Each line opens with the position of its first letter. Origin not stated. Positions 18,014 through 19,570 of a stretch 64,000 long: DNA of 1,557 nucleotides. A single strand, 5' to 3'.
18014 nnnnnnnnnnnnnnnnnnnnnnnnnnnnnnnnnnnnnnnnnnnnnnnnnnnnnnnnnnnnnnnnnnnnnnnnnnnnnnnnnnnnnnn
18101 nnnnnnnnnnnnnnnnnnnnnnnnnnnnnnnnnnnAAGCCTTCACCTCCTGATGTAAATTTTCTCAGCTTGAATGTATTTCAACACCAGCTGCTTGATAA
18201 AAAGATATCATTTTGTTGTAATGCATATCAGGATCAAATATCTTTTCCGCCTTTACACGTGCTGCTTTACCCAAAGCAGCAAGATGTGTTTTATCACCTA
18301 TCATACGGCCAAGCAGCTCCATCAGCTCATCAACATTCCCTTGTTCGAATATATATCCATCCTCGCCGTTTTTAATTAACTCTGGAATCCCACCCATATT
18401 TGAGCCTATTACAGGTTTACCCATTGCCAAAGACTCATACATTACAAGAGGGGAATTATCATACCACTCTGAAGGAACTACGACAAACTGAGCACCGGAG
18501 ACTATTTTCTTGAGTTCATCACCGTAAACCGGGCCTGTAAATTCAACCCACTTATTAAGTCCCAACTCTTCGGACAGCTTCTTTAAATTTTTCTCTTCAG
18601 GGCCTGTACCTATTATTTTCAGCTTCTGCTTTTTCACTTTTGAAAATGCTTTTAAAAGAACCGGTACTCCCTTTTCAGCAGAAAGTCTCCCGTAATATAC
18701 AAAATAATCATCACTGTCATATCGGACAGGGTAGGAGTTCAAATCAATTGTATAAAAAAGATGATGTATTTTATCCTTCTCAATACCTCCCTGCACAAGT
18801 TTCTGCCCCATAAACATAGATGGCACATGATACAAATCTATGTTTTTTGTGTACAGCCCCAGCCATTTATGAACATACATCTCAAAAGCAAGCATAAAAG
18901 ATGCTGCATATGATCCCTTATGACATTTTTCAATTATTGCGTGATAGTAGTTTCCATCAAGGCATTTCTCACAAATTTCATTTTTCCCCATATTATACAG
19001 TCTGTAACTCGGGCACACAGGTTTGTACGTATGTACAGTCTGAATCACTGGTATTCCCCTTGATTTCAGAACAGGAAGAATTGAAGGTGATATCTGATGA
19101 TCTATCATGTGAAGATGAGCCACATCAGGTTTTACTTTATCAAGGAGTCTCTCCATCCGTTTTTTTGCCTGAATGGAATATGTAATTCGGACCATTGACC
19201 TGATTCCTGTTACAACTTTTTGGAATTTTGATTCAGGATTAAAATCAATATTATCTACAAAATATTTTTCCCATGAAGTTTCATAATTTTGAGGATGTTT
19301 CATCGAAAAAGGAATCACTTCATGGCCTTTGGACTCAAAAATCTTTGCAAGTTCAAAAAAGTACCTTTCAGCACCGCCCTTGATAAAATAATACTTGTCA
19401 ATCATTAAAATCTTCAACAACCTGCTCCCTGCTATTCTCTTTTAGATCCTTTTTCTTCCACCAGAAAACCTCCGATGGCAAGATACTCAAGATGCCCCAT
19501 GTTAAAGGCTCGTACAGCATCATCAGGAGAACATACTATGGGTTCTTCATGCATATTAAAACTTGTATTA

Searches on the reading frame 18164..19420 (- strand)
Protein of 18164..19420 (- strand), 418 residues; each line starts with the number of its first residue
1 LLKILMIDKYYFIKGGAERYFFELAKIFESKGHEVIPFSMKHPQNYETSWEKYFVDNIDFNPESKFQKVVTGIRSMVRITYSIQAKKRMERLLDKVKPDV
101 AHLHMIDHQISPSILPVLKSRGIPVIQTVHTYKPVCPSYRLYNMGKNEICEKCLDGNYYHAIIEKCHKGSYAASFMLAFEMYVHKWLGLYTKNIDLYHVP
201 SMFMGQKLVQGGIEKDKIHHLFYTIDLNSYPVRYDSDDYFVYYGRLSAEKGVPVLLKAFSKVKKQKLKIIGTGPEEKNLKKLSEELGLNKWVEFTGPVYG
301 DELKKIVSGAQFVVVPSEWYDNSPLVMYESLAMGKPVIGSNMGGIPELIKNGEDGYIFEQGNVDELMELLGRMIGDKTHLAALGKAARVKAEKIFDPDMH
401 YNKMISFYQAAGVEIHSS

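Call 8: search_protein_families(library=pfam, proteins=[window:18164-19420:-], max_evalue=0.01)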
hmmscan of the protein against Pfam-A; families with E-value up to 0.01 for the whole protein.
window:18164-19420:- (418 aa): 6 families
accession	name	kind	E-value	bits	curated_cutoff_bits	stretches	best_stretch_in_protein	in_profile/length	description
PF00534.26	Glycos_transf_1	-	1.9e-37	128.9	26.4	1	234-388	12-170/172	Glycosyl transferases group 1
PF13692.12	Glyco_trans_1_4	-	1.5e-31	110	27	1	239-375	3-141/142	Glycosyl transferases group 1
PF13439.12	Glyco_transf_4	-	1.8e-14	54.6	28.5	1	15-227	2-168/170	Glycosyltransferase Family 4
PF13579.12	Glyco_trans_4_4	-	6e-07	30.4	29.7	1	15-219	1-153/158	Glycosyl transferase 4-like domain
PF13524.12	Glyco_trans_1_2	-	1e-05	26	25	1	257-392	7-130/144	Glycosyl transferase-like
PF13477.12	Glyco_trans_4_2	-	0.00011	22.9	23.4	1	17-130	9-107/139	Glycosyl transferase 4-like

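Call 27: find_encoding_contigs(protein=window:18164-19417:-, flank=3000, max_places=10)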
Protein window:18164-19417:- (417 aa): 5 contigs read that carry it; 3 places shown.
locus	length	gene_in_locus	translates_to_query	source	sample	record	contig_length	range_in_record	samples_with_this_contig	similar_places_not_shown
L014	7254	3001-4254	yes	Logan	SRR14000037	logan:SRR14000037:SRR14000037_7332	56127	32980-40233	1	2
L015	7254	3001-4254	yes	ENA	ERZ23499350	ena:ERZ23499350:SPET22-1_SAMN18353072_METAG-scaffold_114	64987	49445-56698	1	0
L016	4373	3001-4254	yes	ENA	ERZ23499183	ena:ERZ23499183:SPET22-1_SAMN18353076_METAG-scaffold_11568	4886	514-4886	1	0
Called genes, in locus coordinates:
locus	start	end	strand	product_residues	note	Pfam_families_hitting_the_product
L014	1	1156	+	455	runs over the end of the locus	PF04932:Wzy_C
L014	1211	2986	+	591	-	PF02543:Carbam_trans_N, PF16861:Carbam_trans_C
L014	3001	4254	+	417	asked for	PF13439:Glyco_transf_4, PF13579:Glyco_trans_4_4 (weak), PF00534:Glycos_transf_1, PF13692:Glyco_trans_1_4, PF13524:Glyco_trans_1_2 (weak)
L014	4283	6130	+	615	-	-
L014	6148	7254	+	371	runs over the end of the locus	PF13439:Glyco_transf_4, PF13579:Glyco_trans_4_4 (faint), PF20706:GT4-conflict (weak), PF00534:Glycos_transf_1, PF13692:Glyco_trans_1_4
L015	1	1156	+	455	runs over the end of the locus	PF04932:Wzy_C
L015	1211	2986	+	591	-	PF02543:Carbam_trans_N, PF16861:Carbam_trans_C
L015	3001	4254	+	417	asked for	PF13439:Glyco_transf_4, PF13579:Glyco_trans_4_4 (weak), PF00534:Glycos_transf_1, PF13692:Glyco_trans_1_4, PF13524:Glyco_trans_1_2 (weak)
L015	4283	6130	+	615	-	-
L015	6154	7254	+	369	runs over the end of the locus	PF13439:Glyco_transf_4, PF13579:Glyco_trans_4_4 (faint), PF20706:GT4-conflict (weak), PF00534:Glycos_transf_1, PF13692:Glyco_trans_1_4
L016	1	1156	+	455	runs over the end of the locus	PF04932:Wzy_C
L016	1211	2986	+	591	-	PF02543:Carbam_trans_N, PF16861:Carbam_trans_C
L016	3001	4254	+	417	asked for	PF13439:Glyco_transf_4, PF13579:Glyco_trans_4_4 (weak), PF00534:Glycos_transf_1, PF13692:Glyco_trans_1_4, PF13524:Glyco_trans_1_2 (weak)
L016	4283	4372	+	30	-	?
